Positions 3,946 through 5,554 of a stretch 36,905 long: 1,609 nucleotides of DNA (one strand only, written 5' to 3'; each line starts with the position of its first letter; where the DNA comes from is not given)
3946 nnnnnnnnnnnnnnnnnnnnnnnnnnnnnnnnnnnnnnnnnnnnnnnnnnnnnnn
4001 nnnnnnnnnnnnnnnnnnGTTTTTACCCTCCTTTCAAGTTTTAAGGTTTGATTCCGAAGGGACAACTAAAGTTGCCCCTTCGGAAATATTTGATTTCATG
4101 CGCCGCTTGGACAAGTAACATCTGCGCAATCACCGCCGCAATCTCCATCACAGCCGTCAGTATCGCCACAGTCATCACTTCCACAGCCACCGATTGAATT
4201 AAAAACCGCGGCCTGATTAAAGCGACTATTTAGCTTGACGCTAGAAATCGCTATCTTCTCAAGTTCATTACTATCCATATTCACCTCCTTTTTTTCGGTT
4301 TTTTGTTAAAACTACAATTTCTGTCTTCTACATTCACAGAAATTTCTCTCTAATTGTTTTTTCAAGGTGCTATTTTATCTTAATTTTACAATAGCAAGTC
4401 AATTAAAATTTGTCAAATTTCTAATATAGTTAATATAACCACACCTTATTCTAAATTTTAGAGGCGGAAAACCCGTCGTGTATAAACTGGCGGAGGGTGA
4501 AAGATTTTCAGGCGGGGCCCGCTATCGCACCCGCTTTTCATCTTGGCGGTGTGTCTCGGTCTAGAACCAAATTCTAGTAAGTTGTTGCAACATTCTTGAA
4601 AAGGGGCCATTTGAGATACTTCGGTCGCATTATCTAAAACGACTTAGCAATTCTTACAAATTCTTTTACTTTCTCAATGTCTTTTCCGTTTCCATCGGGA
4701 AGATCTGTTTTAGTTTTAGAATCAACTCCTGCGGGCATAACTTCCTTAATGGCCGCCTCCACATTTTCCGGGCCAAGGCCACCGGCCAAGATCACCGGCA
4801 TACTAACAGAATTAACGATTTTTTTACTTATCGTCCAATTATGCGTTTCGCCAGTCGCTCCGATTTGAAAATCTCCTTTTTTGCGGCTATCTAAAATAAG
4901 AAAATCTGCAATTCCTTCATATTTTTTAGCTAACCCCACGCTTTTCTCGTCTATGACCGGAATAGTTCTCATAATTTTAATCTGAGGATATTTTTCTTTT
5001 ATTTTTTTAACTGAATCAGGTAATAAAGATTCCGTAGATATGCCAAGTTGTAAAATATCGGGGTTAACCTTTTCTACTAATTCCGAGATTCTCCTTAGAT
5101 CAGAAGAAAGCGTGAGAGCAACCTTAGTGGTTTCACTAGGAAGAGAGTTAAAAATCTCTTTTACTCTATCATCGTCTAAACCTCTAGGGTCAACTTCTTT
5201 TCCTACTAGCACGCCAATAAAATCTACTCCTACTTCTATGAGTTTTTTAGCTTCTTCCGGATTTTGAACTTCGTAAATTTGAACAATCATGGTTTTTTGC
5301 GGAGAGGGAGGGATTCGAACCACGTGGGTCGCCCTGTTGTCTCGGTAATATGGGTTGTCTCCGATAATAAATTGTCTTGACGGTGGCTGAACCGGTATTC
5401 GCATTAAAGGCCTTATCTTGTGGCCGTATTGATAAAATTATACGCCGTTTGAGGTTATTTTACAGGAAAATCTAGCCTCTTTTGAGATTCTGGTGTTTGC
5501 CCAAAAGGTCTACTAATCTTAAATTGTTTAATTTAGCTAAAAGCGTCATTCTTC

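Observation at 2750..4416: Radical SAM/SPASM maturase with an aspartate/glycine/cysteine-rich precursor: a ranthipeptide (SCIFF)-like RiPP cassette in a CPR-like genome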

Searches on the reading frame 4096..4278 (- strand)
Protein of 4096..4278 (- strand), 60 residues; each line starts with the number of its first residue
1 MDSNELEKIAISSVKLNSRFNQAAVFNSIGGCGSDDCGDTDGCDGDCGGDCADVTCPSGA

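Call 3: search_protein_families(library=ncbifam, proteins=[window:4096-4278:-], max_evalue=1)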
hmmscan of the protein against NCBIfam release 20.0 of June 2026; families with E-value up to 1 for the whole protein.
window:4096-4278:- (60 aa): 0 families

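Call 4: search_protein_families(library=pfam, proteins=[window:4096-4278:-], max_evalue=1)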
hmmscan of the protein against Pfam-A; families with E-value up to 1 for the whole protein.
window:4096-4278:- (60 aa): 0 families

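Call 9: find_homologous_proteins(query=window:4096-4278:-, max_evalue=0.1)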
Query window:4096-4278:- (60 aa): 2 proteins with E <= 0.1 among 2 candidates.
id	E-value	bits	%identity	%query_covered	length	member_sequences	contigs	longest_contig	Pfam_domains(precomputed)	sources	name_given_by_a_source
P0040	8.9e-32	125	100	100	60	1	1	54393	-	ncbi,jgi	-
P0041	4.6e-21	91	81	100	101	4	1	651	-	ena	-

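Call 12: find_encoding_contigs(protein=P0040, flank=6000, max_places=4)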
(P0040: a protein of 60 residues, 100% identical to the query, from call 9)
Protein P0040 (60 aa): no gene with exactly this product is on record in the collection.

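Call 43: list_cluster_members(proteins=[P0040, P0001, P0017, P0024, P0014])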
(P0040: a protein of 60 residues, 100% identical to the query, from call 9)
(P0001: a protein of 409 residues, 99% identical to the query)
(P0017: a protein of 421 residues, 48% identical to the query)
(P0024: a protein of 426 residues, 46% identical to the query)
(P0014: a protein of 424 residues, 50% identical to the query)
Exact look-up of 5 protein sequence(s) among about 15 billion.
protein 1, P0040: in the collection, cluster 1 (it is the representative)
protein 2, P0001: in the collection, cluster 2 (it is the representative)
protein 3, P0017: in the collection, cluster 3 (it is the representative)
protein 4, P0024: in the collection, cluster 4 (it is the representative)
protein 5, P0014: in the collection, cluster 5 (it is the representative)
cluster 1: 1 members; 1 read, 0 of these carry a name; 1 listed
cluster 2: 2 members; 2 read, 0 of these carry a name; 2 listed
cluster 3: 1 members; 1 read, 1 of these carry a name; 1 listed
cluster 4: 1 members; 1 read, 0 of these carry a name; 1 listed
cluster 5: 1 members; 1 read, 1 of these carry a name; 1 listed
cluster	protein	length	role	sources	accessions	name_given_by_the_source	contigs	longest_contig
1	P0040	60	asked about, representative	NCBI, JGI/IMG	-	-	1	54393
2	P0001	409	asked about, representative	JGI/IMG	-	-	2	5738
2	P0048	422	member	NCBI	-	-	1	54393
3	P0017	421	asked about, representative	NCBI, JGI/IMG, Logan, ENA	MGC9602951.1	MAG: radical SAM protein [Minisyncoccia bacterium] | uncharacterized protein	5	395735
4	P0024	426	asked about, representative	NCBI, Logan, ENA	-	-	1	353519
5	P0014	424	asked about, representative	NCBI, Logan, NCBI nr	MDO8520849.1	MAG: SPASM domain-containing protein [bacterium] | SPASM domain-containing protein [bacterium]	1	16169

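Call 67: search_protein_families(library=ncbifam, alignment_id=A3, max_evalue=1)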
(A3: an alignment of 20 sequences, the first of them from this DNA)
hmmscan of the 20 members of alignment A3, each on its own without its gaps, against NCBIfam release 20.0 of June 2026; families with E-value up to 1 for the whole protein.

A. member 1, seq(60 aa): 0 families

B. families by the number of members that match (of 20 scanned): 2 families
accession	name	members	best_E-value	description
TIGR04333.1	Clo7Bot_mod_Cys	1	0.058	Clo7bot family Cys-rich peptide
NF047658.1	HYC_CC_PP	1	0.46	HYC_CC_PP family protein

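Call 68: search_protein_families(library=pfam, alignment_id=A3, max_evalue=1)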
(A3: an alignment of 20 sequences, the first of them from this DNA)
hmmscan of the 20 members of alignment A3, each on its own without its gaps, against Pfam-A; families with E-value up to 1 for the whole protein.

A. member 1, seq(60 aa): 0 families

B. families by the number of members that match (of 20 scanned): 1 family
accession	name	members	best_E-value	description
PF09012.17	FeoC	2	0.062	FeoC like transcriptional regulator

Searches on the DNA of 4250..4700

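Call 84: search_rna_families(source=window, start=4250, end=4700, threshold=evalue, max_evalue=1)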
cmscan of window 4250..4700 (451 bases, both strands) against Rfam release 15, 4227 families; matches with E-value up to 1: 0.
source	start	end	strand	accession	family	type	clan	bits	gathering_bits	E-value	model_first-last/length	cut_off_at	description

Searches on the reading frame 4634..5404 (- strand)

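Call 25: search_protein_families(library=pfam, proteins=[window:4634-5404:-], max_evalue=0.1)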
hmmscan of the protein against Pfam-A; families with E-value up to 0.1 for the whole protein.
window:4634-5404:- (256 aa): 4 families
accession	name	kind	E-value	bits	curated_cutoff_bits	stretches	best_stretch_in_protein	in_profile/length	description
PF00697.28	PRAI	-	9.6e-17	61.8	22.7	1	43-250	3-191/193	N-(5'phosphoribosyl)anthranilate (PRA) isomerase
PF02581.23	TMP-TENI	-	0.0033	17.3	27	1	186-220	134-168/180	Thiamine monophosphate synthase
PF19047.5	HOOK_N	-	0.0057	16.9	23.5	1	40-172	9-133/146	HOOK domain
PF03060.21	NMO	-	0.0074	16.2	28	1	133-218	128-211/331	Nitronate monooxygenase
